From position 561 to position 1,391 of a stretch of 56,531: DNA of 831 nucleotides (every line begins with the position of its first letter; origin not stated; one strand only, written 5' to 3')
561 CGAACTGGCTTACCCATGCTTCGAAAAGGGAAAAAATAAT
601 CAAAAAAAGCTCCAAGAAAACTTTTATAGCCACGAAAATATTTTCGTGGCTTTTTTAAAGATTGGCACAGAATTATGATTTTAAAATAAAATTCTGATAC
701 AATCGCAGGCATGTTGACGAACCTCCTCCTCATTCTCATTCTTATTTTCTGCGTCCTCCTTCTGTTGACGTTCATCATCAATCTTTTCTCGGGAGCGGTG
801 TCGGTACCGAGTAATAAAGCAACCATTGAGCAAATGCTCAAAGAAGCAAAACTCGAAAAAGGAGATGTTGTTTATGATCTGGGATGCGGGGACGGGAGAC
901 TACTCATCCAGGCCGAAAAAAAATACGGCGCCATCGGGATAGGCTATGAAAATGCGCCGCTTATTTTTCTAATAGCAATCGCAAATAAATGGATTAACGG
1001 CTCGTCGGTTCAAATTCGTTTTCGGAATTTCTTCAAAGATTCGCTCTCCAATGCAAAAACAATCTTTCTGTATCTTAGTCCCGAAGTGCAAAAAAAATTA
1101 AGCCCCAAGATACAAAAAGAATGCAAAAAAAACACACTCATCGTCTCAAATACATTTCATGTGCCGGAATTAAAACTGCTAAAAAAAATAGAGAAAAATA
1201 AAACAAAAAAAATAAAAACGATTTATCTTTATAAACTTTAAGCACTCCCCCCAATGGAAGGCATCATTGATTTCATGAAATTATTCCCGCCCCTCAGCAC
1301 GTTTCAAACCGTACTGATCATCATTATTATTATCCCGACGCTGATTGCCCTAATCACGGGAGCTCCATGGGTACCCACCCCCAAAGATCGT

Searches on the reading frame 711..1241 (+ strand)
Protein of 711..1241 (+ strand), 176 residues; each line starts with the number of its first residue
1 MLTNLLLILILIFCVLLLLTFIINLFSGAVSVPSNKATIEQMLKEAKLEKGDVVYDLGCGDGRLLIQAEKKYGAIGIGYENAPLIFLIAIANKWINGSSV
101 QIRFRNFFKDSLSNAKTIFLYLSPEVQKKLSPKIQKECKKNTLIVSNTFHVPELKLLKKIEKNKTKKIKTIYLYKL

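Call 40: find_encoding_contigs(protein=window:711-1241:+, flank=10000, max_places=4)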
Protein window:711-1241:+ (176 aa): 7 contigs read that carry it; 4 places shown.
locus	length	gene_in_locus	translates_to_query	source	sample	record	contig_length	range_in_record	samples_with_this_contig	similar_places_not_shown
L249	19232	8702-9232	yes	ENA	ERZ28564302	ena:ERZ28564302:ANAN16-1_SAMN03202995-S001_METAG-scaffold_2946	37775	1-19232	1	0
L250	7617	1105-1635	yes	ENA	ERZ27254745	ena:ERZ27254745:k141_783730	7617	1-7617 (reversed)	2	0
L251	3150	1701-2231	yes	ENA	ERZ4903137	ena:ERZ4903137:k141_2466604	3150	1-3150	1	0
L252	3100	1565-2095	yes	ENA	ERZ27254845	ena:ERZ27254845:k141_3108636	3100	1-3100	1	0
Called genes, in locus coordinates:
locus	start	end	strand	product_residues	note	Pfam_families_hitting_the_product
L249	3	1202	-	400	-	?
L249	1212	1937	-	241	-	PF14257:DUF4349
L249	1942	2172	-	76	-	-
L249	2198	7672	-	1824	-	PF10102:DUF2341, PF00041:fn3 (weak), PF18884:TSP3_bac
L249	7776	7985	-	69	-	-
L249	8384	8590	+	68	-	-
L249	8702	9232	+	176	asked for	-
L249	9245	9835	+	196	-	-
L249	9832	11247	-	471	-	PF13567:DUF4131, PF03772:Competence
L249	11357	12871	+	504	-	PF03816:LytR_cpsA_psr, PF13399:LytR_C (weak)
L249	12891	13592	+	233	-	PF01479:S4, PF00849:PseudoU_synth_2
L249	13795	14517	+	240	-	PF00768:Peptidase_S11, PF13354:Beta-lactamase2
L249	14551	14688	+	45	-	-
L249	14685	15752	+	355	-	PF10555:MraY_sig1 (faint), PF00953:Glycos_transf_4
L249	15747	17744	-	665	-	PF18915:DUF5667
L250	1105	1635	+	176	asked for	-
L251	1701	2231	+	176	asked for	-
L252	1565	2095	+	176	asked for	-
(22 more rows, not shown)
